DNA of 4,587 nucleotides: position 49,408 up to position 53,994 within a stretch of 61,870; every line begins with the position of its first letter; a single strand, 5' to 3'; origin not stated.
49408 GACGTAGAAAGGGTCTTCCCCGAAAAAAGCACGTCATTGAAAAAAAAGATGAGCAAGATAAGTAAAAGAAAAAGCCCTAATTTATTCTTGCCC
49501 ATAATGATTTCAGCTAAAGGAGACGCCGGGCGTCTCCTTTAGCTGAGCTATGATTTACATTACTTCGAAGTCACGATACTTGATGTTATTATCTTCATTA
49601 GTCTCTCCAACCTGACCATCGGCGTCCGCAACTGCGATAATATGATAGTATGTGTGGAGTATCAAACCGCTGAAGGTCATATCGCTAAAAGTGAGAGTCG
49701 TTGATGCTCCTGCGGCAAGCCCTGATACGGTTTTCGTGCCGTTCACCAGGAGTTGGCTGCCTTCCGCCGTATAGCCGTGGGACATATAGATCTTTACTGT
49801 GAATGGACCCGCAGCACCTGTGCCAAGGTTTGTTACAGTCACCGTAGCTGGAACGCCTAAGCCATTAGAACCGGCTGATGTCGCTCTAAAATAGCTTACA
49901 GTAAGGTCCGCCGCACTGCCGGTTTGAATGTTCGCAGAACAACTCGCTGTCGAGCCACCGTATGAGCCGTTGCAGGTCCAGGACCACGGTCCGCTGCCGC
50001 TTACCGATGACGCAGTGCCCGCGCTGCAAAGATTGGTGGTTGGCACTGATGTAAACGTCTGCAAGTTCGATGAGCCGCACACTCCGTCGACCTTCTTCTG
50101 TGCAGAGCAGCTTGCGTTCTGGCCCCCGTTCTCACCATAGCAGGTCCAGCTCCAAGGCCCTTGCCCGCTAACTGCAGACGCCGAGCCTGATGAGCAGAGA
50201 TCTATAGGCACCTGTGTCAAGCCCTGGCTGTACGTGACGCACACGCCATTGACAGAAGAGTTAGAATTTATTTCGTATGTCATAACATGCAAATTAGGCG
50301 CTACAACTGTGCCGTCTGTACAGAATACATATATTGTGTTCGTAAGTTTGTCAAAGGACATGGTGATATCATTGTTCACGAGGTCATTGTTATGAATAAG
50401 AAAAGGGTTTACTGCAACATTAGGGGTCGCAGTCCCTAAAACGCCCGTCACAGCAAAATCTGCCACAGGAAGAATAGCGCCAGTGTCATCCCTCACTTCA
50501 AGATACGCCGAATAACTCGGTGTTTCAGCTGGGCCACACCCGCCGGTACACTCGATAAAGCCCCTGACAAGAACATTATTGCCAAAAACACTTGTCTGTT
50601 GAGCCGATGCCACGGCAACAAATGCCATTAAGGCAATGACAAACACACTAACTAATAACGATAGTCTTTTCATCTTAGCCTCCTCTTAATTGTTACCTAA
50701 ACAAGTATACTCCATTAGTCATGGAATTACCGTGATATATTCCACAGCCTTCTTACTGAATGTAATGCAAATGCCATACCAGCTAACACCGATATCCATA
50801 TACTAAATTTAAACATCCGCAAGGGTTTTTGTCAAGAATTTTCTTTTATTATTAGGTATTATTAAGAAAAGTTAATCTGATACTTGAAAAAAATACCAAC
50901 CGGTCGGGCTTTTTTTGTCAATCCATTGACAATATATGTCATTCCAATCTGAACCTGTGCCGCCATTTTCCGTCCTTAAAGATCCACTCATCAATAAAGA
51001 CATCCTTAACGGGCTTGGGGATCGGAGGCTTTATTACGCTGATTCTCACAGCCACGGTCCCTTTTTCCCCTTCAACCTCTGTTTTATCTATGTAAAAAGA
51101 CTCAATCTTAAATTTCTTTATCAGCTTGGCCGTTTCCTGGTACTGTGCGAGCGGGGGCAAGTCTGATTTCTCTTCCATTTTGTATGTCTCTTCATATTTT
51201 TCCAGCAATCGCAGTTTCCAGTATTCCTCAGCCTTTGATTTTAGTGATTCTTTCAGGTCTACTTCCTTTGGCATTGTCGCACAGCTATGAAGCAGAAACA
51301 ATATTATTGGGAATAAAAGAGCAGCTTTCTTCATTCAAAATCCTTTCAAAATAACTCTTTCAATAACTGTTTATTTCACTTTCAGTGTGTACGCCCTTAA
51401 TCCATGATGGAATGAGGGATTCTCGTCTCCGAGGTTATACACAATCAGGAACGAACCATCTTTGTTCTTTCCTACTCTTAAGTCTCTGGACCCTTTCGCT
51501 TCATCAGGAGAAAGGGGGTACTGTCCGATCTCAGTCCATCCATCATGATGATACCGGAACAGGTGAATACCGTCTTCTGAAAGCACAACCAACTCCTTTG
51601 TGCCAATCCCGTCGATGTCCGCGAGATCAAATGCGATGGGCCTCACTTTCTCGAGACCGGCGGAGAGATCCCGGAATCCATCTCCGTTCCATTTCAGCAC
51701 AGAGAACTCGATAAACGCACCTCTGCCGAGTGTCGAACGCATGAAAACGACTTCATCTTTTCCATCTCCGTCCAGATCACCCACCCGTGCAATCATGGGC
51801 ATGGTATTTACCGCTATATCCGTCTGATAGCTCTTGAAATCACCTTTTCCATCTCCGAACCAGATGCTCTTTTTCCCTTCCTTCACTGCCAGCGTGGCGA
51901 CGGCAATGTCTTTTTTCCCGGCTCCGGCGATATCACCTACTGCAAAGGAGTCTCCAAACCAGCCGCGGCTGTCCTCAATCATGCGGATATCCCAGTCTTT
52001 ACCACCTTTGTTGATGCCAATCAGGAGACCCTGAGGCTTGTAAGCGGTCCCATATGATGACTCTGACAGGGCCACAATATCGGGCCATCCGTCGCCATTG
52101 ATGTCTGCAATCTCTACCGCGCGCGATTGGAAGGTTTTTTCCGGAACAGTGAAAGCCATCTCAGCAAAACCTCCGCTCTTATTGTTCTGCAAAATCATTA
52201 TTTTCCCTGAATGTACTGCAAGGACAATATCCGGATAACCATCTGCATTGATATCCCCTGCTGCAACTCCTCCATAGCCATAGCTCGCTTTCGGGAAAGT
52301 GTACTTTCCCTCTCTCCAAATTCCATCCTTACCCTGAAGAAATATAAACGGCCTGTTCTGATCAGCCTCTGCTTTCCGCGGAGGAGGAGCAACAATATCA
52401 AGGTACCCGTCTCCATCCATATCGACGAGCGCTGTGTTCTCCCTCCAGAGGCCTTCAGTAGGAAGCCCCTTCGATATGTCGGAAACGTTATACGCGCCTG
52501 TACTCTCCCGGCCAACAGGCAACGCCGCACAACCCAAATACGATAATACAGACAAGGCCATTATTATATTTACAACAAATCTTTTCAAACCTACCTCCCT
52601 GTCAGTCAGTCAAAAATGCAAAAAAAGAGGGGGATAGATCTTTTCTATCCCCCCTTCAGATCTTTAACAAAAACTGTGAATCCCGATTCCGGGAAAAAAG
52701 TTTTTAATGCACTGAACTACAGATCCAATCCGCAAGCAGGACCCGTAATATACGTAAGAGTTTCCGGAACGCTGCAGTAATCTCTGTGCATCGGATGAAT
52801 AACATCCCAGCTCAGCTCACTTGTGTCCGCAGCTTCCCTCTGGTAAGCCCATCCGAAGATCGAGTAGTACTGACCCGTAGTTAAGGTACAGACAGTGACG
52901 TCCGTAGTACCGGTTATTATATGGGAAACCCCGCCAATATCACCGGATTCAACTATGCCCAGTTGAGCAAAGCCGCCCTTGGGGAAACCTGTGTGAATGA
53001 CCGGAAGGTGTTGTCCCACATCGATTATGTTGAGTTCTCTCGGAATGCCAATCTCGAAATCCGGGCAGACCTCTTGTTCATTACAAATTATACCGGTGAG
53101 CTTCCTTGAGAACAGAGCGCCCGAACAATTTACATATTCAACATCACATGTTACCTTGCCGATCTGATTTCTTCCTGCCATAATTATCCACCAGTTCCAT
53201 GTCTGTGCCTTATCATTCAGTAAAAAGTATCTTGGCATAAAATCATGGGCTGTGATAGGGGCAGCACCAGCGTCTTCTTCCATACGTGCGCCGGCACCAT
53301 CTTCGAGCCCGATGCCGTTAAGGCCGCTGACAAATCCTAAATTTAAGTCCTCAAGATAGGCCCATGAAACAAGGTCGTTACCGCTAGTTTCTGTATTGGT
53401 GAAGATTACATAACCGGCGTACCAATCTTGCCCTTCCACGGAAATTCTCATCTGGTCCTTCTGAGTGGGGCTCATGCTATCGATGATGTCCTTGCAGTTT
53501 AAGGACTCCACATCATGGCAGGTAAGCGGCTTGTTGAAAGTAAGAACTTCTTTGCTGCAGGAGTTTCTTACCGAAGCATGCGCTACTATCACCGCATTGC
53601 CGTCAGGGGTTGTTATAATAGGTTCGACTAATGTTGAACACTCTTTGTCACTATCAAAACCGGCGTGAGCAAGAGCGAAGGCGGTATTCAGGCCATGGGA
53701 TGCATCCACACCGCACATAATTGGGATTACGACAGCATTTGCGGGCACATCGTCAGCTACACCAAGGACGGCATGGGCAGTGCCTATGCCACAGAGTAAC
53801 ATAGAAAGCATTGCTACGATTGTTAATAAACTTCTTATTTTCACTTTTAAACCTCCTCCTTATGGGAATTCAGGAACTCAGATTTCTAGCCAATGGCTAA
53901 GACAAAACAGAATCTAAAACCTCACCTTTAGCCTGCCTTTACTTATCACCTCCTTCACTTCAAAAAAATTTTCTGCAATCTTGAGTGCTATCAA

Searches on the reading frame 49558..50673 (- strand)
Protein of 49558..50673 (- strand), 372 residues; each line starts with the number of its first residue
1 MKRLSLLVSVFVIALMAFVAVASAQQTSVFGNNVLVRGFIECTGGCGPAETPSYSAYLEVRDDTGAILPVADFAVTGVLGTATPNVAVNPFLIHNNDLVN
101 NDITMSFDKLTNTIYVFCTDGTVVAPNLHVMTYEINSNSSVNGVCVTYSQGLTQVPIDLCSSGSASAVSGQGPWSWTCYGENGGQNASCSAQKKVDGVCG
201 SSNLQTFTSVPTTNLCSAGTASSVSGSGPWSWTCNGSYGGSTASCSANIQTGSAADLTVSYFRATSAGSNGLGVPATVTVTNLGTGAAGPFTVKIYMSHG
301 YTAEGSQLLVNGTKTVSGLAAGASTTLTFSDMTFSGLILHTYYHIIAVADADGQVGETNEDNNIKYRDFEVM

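Call 15: search_protein_families(library=pfam, proteins=[window:49558-50673:-], max_evalue=0.001)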
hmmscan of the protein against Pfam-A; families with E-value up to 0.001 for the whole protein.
window:49558-50673:- (372 aa): 1 family
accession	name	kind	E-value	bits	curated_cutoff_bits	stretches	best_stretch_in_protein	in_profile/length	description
PF07705.17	CARDB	-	4.6e-17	62.5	22.7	1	255-365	2-99/101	CARDB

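Call 50: search_protein_families(library=ncbifam, proteins=[window:49558-50673:-], max_evalue=0.001)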
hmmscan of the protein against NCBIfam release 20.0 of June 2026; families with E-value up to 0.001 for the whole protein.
window:49558-50673:- (372 aa): 0 families

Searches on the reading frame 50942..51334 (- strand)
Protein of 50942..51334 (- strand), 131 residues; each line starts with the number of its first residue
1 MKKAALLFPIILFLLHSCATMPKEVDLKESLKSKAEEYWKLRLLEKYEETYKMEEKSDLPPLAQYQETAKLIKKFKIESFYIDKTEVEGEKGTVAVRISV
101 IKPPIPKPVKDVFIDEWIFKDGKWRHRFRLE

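Call 15: search_protein_families(library=pfam, proteins=[window:50942-51334:-], max_evalue=0.001)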
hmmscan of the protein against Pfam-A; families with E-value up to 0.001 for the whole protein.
window:50942-51334:- (131 aa): 0 families

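Call 50: search_protein_families(library=ncbifam, proteins=[window:50942-51334:-], max_evalue=0.001)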
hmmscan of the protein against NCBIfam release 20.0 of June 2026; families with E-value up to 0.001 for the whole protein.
window:50942-51334:- (131 aa): 0 families

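Call 79: search_protein_families(library=pfam, proteins=[window:50942-51334:-], max_evalue=1)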
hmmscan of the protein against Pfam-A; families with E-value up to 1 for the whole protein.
window:50942-51334:- (131 aa): 0 families

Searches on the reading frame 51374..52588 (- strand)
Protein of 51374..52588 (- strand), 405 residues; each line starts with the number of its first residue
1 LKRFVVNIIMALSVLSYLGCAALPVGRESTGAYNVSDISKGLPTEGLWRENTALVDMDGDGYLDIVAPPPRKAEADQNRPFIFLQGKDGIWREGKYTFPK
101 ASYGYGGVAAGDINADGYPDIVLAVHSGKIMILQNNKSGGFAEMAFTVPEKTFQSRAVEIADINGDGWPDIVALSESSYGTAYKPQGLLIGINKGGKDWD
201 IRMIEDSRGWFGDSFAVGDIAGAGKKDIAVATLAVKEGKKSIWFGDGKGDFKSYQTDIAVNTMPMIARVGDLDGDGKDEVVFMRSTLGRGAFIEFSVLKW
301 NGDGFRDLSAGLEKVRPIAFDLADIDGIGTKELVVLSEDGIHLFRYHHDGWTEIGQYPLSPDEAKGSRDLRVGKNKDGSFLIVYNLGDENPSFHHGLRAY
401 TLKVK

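Call 15: search_protein_families(library=pfam, proteins=[window:51374-52588:-], max_evalue=0.001)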
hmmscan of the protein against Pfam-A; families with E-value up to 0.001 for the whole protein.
window:51374-52588:- (405 aa): 4 families
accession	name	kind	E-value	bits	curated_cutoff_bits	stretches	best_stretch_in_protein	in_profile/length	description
PF13517.12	FG-GAP_3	-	3.3e-34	117.7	26.9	3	112-172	1-60/61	FG-GAP-like repeat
PF01839.29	FG-GAP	-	5.9e-14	52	22.1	1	107-129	4-26/37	FG-GAP repeat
PF16743.10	PliI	-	2.8e-06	27.5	27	0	268-307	63-102/123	Periplasmic lysozyme inhibitor of I-type lysozyme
PF12256.14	TcdB_toxin_midN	-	0.0003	20.6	24.8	0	51-71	29-49/181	Insecticide toxin TcdB middle/N-terminal region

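Call 50: search_protein_families(library=ncbifam, proteins=[window:51374-52588:-], max_evalue=0.001)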
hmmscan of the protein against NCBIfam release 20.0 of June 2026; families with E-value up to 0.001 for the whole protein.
window:51374-52588:- (405 aa): 2 families
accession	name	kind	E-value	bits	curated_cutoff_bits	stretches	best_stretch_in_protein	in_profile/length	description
NF046077.1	LPS_M949_RS01915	subfamily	1.6e-05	24.8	60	0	250-290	53-94/154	M949_RS01915 family surface polysaccharide biosynthesis protein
NF047539.1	XAC2610_fam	domain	3.2e-05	24.3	35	0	158-180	1-23/89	XAC2610-related protein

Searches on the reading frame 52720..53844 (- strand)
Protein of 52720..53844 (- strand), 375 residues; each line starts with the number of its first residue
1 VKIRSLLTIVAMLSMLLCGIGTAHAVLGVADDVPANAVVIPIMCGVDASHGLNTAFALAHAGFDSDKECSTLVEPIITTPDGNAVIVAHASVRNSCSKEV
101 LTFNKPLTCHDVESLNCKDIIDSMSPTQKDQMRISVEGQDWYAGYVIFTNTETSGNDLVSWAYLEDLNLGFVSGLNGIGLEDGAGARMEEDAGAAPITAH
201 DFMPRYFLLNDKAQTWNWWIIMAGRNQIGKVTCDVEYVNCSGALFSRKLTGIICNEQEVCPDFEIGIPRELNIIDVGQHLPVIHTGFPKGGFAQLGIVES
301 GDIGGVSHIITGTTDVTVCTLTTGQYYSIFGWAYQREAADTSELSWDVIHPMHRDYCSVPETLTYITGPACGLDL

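Call 4: search_protein_families(library=pfam, proteins=[window:52720-53844:-], max_evalue=1)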
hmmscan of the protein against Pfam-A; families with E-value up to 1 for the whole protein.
window:52720-53844:- (375 aa): 1 family
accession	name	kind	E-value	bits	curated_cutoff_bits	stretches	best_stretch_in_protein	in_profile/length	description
PF22361.2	IglE_N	-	0.24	12.3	26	0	123-154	36-67/84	IglE, N-terminal domain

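Call 5: search_protein_families(library=ncbifam, proteins=[window:52720-53844:-], max_evalue=1)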
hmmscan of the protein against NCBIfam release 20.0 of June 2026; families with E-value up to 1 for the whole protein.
window:52720-53844:- (375 aa): 0 families

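Call 9: find_homologous_proteins(query=window:52720-53844:-, max_evalue=0.001)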
Query window:52720-53844:- (375 aa): 39 proteins with E <= 0.001 among 2806 candidates.
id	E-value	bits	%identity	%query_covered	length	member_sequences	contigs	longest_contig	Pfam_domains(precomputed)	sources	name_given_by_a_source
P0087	1.5e-257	871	100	100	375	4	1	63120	-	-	-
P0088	1.2e-199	681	78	99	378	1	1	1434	-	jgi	-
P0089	1.2e-174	599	70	100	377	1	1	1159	-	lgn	-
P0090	3.3e-173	594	69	99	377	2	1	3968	-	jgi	-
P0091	7.5e-162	556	66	99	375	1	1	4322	-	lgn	-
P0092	3.4e-153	528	66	95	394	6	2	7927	-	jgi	jgi:hypothetical protein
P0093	1.5e-146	506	63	97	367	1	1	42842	-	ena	-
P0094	5.1e-128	445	53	100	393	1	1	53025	-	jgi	jgi:hypothetical protein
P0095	1.3e-121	424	54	96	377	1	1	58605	-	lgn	-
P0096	7.3e-114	399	51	99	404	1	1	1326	-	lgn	-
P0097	9.4e-106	372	47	99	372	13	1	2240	-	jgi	-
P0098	1.5e-82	295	44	99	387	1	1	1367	-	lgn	-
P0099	1.3e-81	292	43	97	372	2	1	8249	-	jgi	jgi:hypothetical protein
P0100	3.1e-80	288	42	100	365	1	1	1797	-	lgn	-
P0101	4.6e-77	277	44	100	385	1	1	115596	-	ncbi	ncbi:MAG: hypothetical protein AB1480_00025 [Nitrospirota bacterium]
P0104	7.2e-70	254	39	99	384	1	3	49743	-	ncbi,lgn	-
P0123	8.8e-41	158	34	94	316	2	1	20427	-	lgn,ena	-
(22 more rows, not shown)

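Call 31: predict_structure(alignment_id=A2)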
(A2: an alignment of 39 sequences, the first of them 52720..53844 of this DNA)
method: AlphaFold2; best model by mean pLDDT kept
length: 375 residues; sequences in the alignment: 39
mean_pLDDT: 91.9   pTM: 0.88
mean pLDDT of the five models: 91.9, 91.4, 90.7, 90.5, 89.2
residues with pLDDT >= 90: 299; 70-90: 50; 50-70: 24; < 50: 2
segments of 3 or more residues with pLDDT < 50: none
pLDDT, mean of each block of 10 residues (from residue 1): 82 73 71 94 95 96 71 93 95 96 95 95 97 93 97 93 95 96 95 96 97 96 92 59 89 98 97 96 97 98 94 92 93 96 95 96 95 96
secondary structure, 60 per line:
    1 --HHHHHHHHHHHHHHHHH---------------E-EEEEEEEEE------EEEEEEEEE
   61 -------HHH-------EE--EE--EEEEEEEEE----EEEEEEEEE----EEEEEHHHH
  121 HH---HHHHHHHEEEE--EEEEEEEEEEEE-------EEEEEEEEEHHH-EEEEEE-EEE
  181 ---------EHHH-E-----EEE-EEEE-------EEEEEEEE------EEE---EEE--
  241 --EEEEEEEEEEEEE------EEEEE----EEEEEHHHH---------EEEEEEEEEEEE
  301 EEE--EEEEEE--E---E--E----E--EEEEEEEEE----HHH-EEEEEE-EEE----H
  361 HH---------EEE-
elements in order: H3-19 E37-45 E52-60 E86-94 E99-107 E112-116 H117-122 H126-132 E133-136 E139-150 E158-166 E171-176 E178-180 E201-203 E205-208 E216-223 E230-232 E236-238 E243-255 E262-266 E271-275 H276-279 E289-303 E306-311 E329-337 E346-351 E353-355 E372-374

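Call 34: fold_search(model_id=the predicted structure, library=pdb)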
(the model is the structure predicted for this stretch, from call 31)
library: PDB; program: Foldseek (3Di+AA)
matches with E <= 10: 1004; with E <= 0.001: 0
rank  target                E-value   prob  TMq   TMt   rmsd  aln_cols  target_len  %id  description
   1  4f24                  1.2e-02  0.06  0.09  0.09  21.2       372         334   13  Crystal structures reveal the multi-ligand binding mechanism of the Staphylococcus aureus ClfB (released 2012-08-08)
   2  4ll1_C                1.9e-02  0.07  0.10  0.12  23.6       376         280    8  The structure of the TRX and TXNIP complex (released 2014-02-05)
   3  5t9g_B                2.2e-02  0.14  0.13  0.08  18.0       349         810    6  Crystal structure of BuGH2Cwt in complex with Galactoisofagomine (released 2017-09-13)
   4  6dxu_B                2.9e-02  0.21  0.16  0.09  19.2       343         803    9  Crystal Structure of Parabacteroides merdae Beta-Glucuronidase (GUS) (released 2019-02-27)
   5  7l0o_A                2.9e-02  0.08  0.10  0.09  18.2       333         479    7  Streptococcus gordonii C123 Domain(s)-Structural and Functional Analysis (released 2021-09-08)
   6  5t9g_A                3.0e-02  0.12  0.13  0.08  17.6       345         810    6  Crystal structure of BuGH2Cwt in complex with Galactoisofagomine (released 2017-09-13)
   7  5cyl_C                3.5e-02  0.10  0.15  0.15  28.6       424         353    8  Crystal structure of the CupB6 tip adhesin from Pseudomonas aeruginosa (released 2016-10-05)
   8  6d7j_B                3.7e-02  0.20  0.16  0.09  18.7       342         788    8  The Crystal Structure of Parabacteroides merdae Beta-Glucuronidase (GUS) with Glycerol in Active-Site (released 2019-05-01)
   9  5t9a_A                3.9e-02  0.11  0.13  0.08  18.0       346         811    6  Crystal structure of BuGH2Cwt (released 2017-09-13)
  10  6lxs                  4.1e-02  0.08  0.13  0.14  20.3       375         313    7  CWA protein-SdrC (released 2020-04-22)
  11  7op6_B                4.1e-02  0.04  0.10  0.06  22.1       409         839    8  Bacteroides thetaiotaomicron mannosidase GH2 with beta-manno-configured cyclophellitol aziridine (released 2022-05-18)
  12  6d1p_A                5.1e-02  0.15  0.14  0.08  18.3       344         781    8  Apo structure of Bacteroides uniformis beta-glucuronidase 3 (released 2018-10-17)
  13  2vot_B                5.4e-02  0.04  0.10  0.06  21.4       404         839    9  Structural and biochemical evidence for a boat-like transition state in beta-mannosidases (released 2008-04-01)
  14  2vjx_A                5.7e-02  0.05  0.11  0.07  21.2       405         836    7  Structural and biochemical evidence for a boat-like transition state in beta-mannosidases (released 2008-04-01)
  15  2vl4_A                6.0e-02  0.03  0.10  0.06  20.7       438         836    7  Structural and biochemical evidence for a boat-like transition state in beta-mannosidases (released 2008-04-01)
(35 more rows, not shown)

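Call 37: search_solved_structures(query=A2, max_evalue=10)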
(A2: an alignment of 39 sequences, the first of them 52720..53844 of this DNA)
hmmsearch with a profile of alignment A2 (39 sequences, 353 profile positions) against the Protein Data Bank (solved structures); distinct sequences matched with E-value up to 10: 5.
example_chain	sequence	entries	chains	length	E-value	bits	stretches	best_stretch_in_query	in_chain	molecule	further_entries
4yf9_A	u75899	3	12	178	0.21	13.8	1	150-196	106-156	Protein related to penicillin acylase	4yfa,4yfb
8so5_G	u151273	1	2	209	0.29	13.3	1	150-196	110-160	Protein related to penicillin acylase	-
9v24_ln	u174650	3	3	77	0.9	11.7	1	220-261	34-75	60S ribosomal protein L38 putative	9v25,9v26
9v1i_ln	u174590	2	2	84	1.1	11.4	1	220-261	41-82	60S ribosomal protein L38, putative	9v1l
9v21_ln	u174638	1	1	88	1.3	11.2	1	220-261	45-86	60S ribosomal protein L38, putative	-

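Call 38: find_encoding_contigs(protein=P0101, flank=10000, max_places=1)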
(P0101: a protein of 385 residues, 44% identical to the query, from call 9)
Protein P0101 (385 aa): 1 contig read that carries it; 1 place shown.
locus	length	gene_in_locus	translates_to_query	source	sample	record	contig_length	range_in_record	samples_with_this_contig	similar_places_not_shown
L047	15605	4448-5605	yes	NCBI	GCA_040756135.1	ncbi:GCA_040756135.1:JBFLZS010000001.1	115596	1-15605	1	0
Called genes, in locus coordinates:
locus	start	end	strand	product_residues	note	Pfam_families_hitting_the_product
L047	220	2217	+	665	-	PF21305:type_II_gspD_N0, PF03958:Secretin_N, PF00263:Secretin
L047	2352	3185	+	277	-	PF02585:PIG-L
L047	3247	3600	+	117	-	PF01909:NTP_transf_2, PF18765:Polbeta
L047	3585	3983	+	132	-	PF05168:HEPN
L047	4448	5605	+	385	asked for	-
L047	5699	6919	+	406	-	PF16743:PliI (faint), PF01839:FG-GAP (faint), PF13517:FG-GAP_3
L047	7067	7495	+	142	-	-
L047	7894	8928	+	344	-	PF22073:Cep192_D4, PF07705:CARDB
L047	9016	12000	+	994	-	PF09586:YfhO (weak)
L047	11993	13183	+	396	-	PF13489:Methyltransf_23, PF07021:MetW, PF08241:Methyltransf_11, PF08242:Methyltransf_12, PF13649:Methyltransf_25, PF13847:Methyltransf_31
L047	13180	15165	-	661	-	PF13692:Glyco_trans_1_4, PF13524:Glyco_trans_1_2, PF00534:Glycos_transf_1, PF13489:Methyltransf_23 (weak), PF08241:Methyltransf_11, PF08242:Methyltransf_12 (weak), PF13649:Methyltransf_25 (weak), PF13847:Methyltransf_31 (weak), +1 more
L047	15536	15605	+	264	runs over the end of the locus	PF12698:ABC2_membrane_3 (weak), PF01061:ABC2_membrane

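Call 39: find_encoding_contigs(protein=P0104, flank=10000, max_places=1)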
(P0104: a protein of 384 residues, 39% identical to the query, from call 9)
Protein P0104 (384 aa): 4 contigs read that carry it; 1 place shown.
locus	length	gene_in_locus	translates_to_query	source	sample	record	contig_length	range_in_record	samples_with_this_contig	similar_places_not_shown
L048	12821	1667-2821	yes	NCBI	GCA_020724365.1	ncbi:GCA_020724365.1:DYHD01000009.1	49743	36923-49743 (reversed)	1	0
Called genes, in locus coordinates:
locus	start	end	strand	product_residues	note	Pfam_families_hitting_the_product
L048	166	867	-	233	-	PF02585:PIG-L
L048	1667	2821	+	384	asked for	-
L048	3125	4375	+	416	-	PF01839:FG-GAP (faint), PF13517:FG-GAP_3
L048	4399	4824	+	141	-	-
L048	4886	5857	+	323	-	PF13620:CarboxypepD_reg, PF13715:CarbopepD_reg_2 (weak), PF22904:NOMO1-like_2nd (weak), PF07705:CARDB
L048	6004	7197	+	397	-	PF13489:Methyltransf_23, PF07021:MetW, PF08241:Methyltransf_11, PF08242:Methyltransf_12, PF13649:Methyltransf_25, PF13847:Methyltransf_31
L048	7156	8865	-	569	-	-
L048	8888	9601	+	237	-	PF00535:Glycos_transf_2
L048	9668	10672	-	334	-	-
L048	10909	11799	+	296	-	PF13145:Rotamase_2, PF13616:Rotamase_3, PF00639:Rotamase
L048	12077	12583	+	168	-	PF00515:TPR_1 (faint), PF13414:TPR_11 (faint)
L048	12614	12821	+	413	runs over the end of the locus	PF00149:Metallophos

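Call 40: find_encoding_contigs(protein=P0123, flank=10000, max_places=1)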
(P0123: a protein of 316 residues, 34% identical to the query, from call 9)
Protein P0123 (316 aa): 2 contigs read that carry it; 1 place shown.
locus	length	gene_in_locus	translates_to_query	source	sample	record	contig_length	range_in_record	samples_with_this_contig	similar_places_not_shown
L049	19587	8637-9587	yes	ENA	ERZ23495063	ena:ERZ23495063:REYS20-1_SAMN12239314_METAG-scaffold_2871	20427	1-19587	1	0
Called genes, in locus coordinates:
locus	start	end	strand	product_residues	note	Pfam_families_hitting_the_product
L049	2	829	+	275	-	?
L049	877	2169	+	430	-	PF04055:Radical_SAM, PF13186:SPASM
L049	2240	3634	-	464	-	-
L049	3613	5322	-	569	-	PF00884:Sulfatase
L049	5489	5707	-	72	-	-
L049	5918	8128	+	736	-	PF21305:type_II_gspD_N0, PF03958:Secretin_N, PF00263:Secretin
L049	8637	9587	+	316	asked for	-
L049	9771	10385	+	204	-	-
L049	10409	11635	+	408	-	PF16743:PliI (faint), PF01839:FG-GAP (weak), PF13517:FG-GAP_3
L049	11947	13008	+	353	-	PF07610:DUF1573 (weak), PF15780:ASH, PF22073:Cep192_D4, PF22544:HYDIN_VesB_CFA65-like_Ig, PF07705:CARDB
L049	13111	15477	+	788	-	PF13620:CarboxypepD_reg, PF13715:CarbopepD_reg_2, PF17210:SdrD_B, PF17802:SpaA (weak), PF22904:NOMO1-like_2nd, PF07705:CARDB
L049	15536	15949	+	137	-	-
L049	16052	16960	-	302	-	PF13623:SurA_N_2 (faint), PF13145:Rotamase_2, PF13616:Rotamase_3, PF00639:Rotamase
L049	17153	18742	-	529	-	PF05048:NosD, PF13229:Beta_helix, PF05048:NosD (weak), PF13229:Beta_helix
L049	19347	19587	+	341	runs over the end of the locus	-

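Call 64: find_related_loci(query=A2, collection=metagenome_contigs, flank=10000)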
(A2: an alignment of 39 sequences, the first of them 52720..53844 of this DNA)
Query A2 (375 aa) in metagenome_contigs; peptide patterns used: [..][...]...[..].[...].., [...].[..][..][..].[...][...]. (x = any residue, [..] = any of these).
190 stretches matched a pattern; 35 encode a relative of the query (tblastn E <= 1e-3); 35 distinct loci.
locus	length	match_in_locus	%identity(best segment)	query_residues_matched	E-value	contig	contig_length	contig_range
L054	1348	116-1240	92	1-375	0e+0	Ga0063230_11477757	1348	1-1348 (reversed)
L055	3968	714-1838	69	1-373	0e+0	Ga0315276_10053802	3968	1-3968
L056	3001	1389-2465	65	1-357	9e-169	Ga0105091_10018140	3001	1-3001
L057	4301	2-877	68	75-357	3e-137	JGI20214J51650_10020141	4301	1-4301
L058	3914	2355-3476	43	1-371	4e-80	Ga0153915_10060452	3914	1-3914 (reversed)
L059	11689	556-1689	40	1-358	1e-79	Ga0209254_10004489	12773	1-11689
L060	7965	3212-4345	40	1-358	1e-79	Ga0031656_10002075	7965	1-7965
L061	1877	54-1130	42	7-362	3e-81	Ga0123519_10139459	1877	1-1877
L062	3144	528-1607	41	7-358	4e-77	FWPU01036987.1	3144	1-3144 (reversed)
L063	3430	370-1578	36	1-373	5e-75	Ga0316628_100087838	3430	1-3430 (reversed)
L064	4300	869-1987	38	1-358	2e-74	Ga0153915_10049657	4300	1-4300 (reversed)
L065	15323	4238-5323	40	5-362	1e-72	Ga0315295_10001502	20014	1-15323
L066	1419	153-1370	36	1-371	1e-75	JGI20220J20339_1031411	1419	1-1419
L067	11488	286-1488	35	1-371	7e-71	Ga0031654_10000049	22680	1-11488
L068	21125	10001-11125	38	1-358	8e-70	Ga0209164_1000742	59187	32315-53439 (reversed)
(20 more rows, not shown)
